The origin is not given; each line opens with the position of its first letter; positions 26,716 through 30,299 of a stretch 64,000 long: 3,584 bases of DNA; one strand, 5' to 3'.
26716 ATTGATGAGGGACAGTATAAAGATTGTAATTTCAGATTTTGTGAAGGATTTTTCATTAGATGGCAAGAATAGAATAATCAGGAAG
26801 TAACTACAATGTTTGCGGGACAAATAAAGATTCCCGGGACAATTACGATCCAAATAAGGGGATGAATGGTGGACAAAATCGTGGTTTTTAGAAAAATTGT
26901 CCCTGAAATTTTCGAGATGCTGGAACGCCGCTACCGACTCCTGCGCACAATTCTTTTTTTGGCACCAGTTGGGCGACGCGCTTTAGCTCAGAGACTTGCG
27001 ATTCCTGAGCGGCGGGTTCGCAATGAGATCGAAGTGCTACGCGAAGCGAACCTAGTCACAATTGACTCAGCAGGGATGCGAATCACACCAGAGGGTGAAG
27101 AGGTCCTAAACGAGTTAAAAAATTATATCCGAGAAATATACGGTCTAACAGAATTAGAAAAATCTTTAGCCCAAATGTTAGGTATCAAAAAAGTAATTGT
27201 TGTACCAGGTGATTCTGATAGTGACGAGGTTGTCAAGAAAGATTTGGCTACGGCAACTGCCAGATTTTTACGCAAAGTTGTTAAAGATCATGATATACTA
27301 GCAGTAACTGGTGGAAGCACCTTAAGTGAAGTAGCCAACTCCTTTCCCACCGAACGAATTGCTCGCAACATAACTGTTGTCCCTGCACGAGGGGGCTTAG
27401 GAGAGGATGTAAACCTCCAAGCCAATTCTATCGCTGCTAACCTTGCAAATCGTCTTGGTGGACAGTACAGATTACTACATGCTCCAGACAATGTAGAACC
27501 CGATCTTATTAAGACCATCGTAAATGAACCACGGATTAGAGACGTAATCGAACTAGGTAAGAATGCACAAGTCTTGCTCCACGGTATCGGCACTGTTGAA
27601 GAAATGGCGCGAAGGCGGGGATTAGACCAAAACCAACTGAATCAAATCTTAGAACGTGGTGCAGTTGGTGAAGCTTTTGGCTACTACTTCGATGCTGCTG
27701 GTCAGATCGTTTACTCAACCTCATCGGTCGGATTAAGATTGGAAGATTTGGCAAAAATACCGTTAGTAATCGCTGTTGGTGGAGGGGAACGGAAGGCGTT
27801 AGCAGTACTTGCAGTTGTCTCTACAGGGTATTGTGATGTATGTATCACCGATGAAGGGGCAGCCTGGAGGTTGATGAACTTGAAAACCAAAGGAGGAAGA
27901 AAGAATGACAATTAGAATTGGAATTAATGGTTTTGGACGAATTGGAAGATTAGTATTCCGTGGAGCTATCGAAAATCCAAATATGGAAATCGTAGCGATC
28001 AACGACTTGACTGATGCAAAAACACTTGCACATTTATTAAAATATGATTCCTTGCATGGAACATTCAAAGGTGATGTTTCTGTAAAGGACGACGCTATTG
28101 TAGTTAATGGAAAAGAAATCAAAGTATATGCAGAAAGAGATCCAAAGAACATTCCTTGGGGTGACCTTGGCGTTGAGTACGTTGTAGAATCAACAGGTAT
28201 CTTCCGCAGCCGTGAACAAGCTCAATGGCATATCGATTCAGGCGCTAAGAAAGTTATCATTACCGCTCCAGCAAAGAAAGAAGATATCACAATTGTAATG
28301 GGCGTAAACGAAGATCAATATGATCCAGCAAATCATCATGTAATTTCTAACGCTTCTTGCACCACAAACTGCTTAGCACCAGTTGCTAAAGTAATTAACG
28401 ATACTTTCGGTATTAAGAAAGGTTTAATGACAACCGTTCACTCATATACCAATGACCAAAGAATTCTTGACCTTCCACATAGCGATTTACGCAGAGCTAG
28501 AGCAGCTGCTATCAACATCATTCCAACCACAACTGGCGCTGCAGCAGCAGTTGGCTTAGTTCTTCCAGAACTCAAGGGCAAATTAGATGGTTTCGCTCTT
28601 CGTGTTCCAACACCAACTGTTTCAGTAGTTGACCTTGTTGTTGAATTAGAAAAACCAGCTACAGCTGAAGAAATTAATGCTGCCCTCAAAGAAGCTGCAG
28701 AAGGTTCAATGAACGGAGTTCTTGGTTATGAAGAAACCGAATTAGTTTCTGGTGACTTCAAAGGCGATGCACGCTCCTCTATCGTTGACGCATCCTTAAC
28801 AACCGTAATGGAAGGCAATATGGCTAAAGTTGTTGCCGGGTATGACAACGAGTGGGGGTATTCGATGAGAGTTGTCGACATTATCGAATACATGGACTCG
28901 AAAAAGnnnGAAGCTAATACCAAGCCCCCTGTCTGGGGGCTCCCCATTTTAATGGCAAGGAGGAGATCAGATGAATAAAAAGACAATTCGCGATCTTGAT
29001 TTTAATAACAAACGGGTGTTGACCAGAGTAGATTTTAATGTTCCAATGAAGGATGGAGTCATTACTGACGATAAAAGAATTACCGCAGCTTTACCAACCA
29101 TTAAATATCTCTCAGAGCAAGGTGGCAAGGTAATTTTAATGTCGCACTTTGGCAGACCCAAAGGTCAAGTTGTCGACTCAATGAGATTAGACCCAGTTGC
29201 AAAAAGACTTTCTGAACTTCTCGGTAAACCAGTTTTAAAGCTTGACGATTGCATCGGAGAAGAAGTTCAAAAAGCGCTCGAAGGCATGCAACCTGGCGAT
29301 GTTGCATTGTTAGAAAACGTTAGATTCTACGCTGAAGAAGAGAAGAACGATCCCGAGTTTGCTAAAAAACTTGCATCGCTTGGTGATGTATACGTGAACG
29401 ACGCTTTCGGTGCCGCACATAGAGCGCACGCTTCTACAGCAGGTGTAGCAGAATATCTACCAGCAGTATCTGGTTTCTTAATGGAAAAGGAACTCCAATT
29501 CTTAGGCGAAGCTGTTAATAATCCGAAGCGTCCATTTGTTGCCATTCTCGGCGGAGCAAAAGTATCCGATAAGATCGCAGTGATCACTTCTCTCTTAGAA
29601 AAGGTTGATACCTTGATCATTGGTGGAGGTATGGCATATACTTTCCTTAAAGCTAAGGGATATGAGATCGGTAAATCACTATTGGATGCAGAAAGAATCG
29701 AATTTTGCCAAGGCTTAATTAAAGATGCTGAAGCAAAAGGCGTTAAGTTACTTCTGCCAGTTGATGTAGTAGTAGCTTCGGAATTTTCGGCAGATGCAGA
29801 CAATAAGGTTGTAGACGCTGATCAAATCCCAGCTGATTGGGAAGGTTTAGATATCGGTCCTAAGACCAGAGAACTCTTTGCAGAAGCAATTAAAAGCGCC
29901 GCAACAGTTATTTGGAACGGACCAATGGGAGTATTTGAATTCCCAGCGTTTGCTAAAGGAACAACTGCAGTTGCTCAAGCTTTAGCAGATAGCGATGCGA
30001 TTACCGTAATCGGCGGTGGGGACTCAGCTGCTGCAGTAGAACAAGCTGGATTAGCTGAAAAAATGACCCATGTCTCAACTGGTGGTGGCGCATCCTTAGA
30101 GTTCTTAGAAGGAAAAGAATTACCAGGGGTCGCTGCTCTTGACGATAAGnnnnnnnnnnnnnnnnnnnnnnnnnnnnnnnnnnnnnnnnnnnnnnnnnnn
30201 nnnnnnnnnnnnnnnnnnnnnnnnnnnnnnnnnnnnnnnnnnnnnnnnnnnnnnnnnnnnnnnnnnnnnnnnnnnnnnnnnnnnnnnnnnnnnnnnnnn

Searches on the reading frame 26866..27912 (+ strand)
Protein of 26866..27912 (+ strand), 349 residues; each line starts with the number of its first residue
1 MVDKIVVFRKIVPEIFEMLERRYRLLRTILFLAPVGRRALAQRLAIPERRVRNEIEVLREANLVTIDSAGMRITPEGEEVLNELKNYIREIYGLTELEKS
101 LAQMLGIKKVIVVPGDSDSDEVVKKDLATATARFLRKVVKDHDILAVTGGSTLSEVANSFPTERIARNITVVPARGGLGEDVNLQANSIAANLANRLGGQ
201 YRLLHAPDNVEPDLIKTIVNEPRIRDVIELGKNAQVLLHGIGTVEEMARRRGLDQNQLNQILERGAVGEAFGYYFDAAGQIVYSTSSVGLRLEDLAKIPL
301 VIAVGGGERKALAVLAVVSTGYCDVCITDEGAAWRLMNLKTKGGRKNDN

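Call 36: search_protein_families(library=pfam, proteins=[window:26866-27912:+], max_evalue=0.00001)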
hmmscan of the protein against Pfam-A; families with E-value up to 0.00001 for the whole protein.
window:26866-27912:+ (349 aa): 2 families
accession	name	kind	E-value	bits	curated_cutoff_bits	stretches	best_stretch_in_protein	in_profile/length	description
PF04198.19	Sugar-bind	-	9e-71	238.5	27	1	91-338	3-257/257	Putative sugar-binding domain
PF21715.3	CggR_N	-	1.2e-23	83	30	1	19-87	2-70/71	CggR N-terminal DNA binding domain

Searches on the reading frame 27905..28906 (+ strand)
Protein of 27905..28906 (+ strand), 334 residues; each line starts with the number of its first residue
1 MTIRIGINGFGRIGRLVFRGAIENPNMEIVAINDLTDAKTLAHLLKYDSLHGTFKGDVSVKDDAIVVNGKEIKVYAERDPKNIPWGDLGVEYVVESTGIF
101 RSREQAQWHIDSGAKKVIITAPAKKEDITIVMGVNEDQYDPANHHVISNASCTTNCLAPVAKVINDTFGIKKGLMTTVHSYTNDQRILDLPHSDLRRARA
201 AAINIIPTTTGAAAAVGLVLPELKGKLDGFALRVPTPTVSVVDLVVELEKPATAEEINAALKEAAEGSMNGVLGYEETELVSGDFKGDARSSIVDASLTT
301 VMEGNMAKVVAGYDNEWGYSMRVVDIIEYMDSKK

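Call 36: search_protein_families(library=pfam, proteins=[window:27905-28906:+], max_evalue=0.00001)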
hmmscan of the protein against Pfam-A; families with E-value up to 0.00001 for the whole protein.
window:27905-28906:+ (334 aa): 2 families
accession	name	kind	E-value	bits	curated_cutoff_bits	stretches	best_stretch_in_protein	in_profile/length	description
PF02800.25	Gp_dh_C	-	2.8e-70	235.4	24.4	1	157-313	1-158/158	Glyceraldehyde 3-phosphate dehydrogenase, C-terminal domain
PF00044.30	Gp_dh_N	-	1.2e-43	148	31.7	1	3-102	1-100/101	Glyceraldehyde 3-phosphate dehydrogenase, NAD binding domain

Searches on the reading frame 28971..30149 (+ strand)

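Call 36: search_protein_families(library=pfam, proteins=[window:28971-30149:+], max_evalue=0.00001)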
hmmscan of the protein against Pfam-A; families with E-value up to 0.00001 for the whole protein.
window:28971-30149:+ (393 aa): 1 family
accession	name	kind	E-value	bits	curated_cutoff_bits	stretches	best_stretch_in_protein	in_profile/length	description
PF00162.24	PGK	-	4.9e-175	582.5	27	1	6-382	1-379/379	Phosphoglycerate kinase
